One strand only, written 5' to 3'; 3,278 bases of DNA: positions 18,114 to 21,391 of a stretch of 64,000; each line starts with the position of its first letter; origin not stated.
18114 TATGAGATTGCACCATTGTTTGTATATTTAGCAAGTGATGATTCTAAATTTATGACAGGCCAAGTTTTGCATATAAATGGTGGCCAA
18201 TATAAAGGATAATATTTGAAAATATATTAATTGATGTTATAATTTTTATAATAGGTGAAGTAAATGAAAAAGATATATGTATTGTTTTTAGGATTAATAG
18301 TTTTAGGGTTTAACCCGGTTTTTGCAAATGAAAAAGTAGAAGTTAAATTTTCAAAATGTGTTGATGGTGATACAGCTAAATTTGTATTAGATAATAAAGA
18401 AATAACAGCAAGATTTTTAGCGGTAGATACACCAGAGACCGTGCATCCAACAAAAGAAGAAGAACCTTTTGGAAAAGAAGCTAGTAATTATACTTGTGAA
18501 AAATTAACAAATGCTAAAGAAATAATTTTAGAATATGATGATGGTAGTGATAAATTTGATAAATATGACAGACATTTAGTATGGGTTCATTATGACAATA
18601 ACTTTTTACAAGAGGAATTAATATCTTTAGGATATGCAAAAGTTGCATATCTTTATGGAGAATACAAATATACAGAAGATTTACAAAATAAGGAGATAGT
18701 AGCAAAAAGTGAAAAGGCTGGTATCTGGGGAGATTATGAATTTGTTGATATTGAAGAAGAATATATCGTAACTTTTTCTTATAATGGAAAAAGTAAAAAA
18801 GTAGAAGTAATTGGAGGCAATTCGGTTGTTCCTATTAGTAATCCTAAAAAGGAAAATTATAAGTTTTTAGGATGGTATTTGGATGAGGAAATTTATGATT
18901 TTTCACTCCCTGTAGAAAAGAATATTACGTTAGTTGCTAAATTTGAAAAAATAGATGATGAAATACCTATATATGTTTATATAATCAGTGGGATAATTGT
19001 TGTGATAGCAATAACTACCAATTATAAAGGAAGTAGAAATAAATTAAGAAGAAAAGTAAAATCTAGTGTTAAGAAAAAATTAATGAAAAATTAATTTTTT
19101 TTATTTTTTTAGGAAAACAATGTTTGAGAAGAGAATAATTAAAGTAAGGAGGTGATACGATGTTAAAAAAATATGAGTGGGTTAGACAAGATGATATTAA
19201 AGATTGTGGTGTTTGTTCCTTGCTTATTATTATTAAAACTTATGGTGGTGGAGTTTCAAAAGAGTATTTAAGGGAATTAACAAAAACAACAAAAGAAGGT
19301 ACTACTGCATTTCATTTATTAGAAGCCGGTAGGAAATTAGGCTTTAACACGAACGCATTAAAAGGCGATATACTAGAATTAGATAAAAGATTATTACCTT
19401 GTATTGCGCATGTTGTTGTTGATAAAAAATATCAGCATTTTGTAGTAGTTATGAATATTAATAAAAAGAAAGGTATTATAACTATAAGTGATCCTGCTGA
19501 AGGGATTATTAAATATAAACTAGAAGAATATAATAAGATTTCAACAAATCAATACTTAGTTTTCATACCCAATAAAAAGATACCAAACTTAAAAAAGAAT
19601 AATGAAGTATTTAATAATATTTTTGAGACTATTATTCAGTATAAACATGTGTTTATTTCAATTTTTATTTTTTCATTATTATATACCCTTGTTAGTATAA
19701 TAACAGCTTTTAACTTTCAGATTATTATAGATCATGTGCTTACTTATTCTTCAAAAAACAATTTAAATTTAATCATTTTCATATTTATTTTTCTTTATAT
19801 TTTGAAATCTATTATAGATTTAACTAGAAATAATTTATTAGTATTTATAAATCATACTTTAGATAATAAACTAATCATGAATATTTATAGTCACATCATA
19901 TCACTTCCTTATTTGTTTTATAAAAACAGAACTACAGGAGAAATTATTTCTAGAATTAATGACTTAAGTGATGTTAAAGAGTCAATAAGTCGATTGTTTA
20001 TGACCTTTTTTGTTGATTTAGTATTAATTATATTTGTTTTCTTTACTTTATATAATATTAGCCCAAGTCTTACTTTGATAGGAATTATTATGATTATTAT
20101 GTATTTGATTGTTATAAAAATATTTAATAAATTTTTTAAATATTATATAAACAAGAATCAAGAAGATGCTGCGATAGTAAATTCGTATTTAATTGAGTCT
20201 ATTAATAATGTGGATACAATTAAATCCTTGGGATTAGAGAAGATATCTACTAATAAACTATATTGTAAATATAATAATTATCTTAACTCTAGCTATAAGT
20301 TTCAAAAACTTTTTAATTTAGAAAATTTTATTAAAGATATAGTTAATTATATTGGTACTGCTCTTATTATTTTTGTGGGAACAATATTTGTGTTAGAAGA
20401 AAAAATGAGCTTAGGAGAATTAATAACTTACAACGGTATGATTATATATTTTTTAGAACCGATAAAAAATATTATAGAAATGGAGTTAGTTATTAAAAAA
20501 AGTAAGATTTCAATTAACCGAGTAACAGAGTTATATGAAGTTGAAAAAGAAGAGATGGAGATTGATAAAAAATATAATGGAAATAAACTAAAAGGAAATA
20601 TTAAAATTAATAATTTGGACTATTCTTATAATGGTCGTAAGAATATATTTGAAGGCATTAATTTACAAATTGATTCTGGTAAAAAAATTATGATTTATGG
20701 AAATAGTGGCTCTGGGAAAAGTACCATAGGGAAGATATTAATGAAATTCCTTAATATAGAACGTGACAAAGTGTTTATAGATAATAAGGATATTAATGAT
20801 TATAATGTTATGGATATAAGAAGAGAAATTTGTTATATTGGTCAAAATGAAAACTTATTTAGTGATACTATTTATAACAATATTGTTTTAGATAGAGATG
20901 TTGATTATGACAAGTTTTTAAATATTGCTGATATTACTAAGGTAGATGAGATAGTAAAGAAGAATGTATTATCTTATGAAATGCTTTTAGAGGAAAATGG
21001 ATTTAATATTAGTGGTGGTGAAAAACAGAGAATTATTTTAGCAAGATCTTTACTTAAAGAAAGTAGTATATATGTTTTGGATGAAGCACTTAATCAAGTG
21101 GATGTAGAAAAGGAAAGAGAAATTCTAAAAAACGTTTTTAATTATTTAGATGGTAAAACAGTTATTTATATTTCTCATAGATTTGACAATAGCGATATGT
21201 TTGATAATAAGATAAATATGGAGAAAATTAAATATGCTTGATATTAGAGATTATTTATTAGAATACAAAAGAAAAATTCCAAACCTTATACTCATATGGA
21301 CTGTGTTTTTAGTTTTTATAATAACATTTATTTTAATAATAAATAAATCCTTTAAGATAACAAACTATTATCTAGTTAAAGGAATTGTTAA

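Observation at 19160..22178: Unannotated two-peptide class II bacteriocin operon: C39-ABC exporter, mini-accessory protein, two double-glycine peptides and a candidate immunity ORF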

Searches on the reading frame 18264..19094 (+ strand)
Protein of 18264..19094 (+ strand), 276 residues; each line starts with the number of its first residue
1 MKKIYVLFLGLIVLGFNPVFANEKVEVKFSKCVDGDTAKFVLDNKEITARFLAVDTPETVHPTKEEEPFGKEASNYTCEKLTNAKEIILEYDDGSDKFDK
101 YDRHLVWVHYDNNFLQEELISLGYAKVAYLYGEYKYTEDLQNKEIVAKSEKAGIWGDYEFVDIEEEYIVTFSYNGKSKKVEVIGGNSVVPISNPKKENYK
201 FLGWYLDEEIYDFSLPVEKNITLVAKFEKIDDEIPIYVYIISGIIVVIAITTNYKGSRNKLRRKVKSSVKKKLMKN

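Call 3: search_protein_families(library=pfam, proteins=[window:18264-19094:+], max_evalue=1)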
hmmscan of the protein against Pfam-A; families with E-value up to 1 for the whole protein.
window:18264-19094:+ (276 aa): 2 families
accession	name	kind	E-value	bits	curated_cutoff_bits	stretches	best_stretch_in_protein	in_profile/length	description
PF00565.23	SNase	-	9.3e-22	78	21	1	50-156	3-106/107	Staphylococcal nuclease homologue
PF09479.16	Flg_new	-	3.4e-12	46.7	27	1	167-226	1-65/65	Listeria-Bacteroides repeat domain (List_Bact_rpt)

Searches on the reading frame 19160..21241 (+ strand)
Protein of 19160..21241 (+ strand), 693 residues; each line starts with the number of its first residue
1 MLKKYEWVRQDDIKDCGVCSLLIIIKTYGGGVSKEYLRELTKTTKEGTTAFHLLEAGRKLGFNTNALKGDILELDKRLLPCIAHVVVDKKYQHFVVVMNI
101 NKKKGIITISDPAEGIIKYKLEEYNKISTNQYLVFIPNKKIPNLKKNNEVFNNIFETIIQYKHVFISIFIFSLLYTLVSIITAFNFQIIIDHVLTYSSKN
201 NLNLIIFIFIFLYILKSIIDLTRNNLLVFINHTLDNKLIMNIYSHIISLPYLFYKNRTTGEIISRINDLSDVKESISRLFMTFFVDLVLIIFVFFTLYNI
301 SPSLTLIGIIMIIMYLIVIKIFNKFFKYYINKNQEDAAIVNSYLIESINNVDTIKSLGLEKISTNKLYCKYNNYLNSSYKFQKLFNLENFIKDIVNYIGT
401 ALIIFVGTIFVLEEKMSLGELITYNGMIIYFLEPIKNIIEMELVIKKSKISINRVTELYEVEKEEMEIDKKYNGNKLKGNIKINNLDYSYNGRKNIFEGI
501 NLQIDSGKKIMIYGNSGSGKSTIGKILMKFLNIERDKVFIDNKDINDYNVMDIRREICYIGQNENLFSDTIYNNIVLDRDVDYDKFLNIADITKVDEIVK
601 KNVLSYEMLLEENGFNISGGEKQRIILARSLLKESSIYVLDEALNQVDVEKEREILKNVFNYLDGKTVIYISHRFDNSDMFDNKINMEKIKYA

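Call 3: search_protein_families(library=pfam, proteins=[window:19160-21241:+], max_evalue=1)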
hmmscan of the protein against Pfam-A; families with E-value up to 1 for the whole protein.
window:19160-21241:+ (693 aa): 11 families
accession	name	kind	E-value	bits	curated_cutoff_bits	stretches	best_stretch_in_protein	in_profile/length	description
PF00664.28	ABC_membrane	-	2.8e-42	145.7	28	1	166-434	2-273/274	ABC transporter transmembrane region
PF03412.21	Peptidase_C39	-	9.9e-32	110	22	1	4-139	1-132/133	Peptidase C39 family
PF00005.33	ABC_tran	-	6.3e-25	88.8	25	1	498-645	2-137/137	ABC transporter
PF13479.12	AAA_24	-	0.0015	18.9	27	1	507-556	2-54/195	AAA domain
PF13401.12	AAA_22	-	0.0041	17.9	27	1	510-559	8-56/130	AAA domain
PF13555.12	AAA_29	-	0.0073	16.5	27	1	497-523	12-38/61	P-loop containing region of AAA domain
PF13238.12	AAA_18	-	0.0089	16.9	29.4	1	510-571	1-45/128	AAA domain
PF07728.20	AAA_5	-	0.1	13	22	0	510-541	2-32/139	AAA domain (dynein-related subfamily)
PF02787.25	CPSase_L_D3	-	0.14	12.6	26.6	1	412-452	18-58/80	Carbamoyl-phosphate synthetase large chain, oligomerisation domain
PF02463.25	SMC_N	-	0.19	11.6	40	1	461-683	92-207/220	RecF/RecN/SMC N terminal domain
PF13191.12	AAA_16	-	0.2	12.6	32.6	1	508-532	25-49/167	AAA ATPase domain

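Call 4: search_protein_families(library=ncbifam, proteins=[window:19160-21241:+], max_evalue=1)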
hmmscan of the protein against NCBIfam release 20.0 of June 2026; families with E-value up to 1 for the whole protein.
window:19160-21241:+ (693 aa): 170 families (the best 25 are shown)
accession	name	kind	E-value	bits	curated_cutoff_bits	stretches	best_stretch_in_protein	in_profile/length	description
TIGR01193.1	bacteriocin_ABC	subfamily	5.8e-145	484.5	523.85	1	10-689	1-683/708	peptide cleavage/export ABC transporter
TIGR03796.1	NHLM_micro_ABC1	equivalog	6.8e-107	358.4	853.3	1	12-677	9-674/710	NHLP family bacteriocin export ABC transporter peptidase/permease/ATPase subunit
TIGR01846.1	type_I_sec_HlyB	subfamily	2.5e-98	330.2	725.55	1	18-689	2-666/694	type I secretion system permease/ATPase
NF045998.1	cleave_ABC_plasm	equivalog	2.3e-93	313.7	500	1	10-674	2-660/673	Mbov_0121 family peptidase domain-containing ABC transporter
TIGR03375.1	type_I_sec_LssB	subfamily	1.8e-91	307.5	693.1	1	20-683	6-670/696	type I secretion system permease/ATPase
TIGR02203.1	MsbA_lipidA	equivalog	3.6e-71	240.3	602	1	151-688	2-542/572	lipid A export permease/ATP-binding protein MsbA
TIGR03797.1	NHLM_micro_ABC2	equivalog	4.7e-70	236.9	709.4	1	153-675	125-645/686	NHLP bacteriocin export ABC transporter permease/ATPase subunit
TIGR02204.1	MsbA_rel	hypoth_equivalog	1.2e-65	222.3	780.4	1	150-688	5-548/576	ABC transporter, permease/ATP-binding protein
TIGR00958.1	3a01208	subfamily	9.9e-64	215.8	874.6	1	145-676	143-675/711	antigen peptide transporter 2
TIGR01842.1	type_I_sec_PrtD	subfamily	4.4e-62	210.3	510.15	1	159-682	2-521/544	type I secretion system permease/ATPase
NF008381.0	PRK11176.1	equivalog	1.1e-61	209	867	1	148-685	10-549/582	lipid A ABC transporter ATP-binding protein/permease MsbA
NF052233.1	CphA_assoc_ABC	equivalog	8.9e-58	196.3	880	1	161-683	182-711/766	cyanophycin metabolism-associated ABC transporter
NF010178.0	PRK13657.1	equivalog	7.1e-56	189.8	733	1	151-675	7-530/588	glucan ABC transporter ATP-binding protein/ permease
NF045513.1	HepA_fam_ABC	equivalog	7.3e-56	189.8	725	1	165-689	56-583/610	heterocyst formation ABC transporter subunit HepA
TIGR02857.1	CydD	equivalog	2.7e-52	178.4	435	1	163-686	3-528/529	thiol reductant ABC exporter subunit CydD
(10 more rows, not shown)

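Call 57: search_solved_structures(query=window:19160-21238:+, max_evalue=1e-20, show_alignments=1)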
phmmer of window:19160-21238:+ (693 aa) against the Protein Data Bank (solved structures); distinct sequences matched with E-value up to 1e-20: 237 (the best 60 are shown).
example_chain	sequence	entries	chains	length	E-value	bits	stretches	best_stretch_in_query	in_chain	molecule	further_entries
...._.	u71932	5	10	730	4.2e-118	399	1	3-677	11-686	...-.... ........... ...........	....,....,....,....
8vp3_A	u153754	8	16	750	4.6e-118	398.9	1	3-677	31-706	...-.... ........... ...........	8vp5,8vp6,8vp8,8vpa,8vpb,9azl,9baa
4s0f_A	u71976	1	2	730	9.6e-118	397.8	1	3-677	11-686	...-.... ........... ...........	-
6v9z_A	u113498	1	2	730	8.3e-117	394.7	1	3-677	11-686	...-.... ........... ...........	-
8vp9_A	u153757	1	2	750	5.1e-116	392.1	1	3-677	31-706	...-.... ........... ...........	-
8hf7_A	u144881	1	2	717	8.5e-104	351.8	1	9-682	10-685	Competence factor transporting ATP-binding protein/permease ComA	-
8hf4_A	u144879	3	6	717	9.4e-104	351.6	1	9-682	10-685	Transport/processing ATP-binding protein ComA | Competence factor transporting ATP-binding protein/permease ComA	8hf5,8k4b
8hf6_A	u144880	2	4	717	2.2e-103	350.4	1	9-682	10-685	Competence factor transporting ATP-binding protein/permease ComA | Transport/processing ATP-binding protein ComA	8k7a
8vow_A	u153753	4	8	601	1.6e-88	301.3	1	162-677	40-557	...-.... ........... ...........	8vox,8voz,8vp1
7zk9_A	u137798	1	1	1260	6.1e-73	249.8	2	198-678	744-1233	ATP-dependent translocase ABCB1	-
7zk8_A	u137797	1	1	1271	6.3e-73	249.8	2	198-678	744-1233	ATP-dependent translocase ABCB1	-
7zk4_A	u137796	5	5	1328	6.9e-73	249.6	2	198-678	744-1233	ATP-dependent translocase ABCB1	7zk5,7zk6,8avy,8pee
6fn1_A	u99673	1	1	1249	8.2e-73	249.4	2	197-678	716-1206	Human-mouse chimeric ABCB1 (ABCBHM)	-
6fn4_A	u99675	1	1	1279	9.1e-73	249.2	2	197-678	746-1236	Apo form of Human-mouse chimeric ABCB1 (ABCB1HM) in complex with Antigen binding fragment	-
7zka_A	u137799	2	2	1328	1e-72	249.1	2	198-678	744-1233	ATP-dependent translocase ABCB1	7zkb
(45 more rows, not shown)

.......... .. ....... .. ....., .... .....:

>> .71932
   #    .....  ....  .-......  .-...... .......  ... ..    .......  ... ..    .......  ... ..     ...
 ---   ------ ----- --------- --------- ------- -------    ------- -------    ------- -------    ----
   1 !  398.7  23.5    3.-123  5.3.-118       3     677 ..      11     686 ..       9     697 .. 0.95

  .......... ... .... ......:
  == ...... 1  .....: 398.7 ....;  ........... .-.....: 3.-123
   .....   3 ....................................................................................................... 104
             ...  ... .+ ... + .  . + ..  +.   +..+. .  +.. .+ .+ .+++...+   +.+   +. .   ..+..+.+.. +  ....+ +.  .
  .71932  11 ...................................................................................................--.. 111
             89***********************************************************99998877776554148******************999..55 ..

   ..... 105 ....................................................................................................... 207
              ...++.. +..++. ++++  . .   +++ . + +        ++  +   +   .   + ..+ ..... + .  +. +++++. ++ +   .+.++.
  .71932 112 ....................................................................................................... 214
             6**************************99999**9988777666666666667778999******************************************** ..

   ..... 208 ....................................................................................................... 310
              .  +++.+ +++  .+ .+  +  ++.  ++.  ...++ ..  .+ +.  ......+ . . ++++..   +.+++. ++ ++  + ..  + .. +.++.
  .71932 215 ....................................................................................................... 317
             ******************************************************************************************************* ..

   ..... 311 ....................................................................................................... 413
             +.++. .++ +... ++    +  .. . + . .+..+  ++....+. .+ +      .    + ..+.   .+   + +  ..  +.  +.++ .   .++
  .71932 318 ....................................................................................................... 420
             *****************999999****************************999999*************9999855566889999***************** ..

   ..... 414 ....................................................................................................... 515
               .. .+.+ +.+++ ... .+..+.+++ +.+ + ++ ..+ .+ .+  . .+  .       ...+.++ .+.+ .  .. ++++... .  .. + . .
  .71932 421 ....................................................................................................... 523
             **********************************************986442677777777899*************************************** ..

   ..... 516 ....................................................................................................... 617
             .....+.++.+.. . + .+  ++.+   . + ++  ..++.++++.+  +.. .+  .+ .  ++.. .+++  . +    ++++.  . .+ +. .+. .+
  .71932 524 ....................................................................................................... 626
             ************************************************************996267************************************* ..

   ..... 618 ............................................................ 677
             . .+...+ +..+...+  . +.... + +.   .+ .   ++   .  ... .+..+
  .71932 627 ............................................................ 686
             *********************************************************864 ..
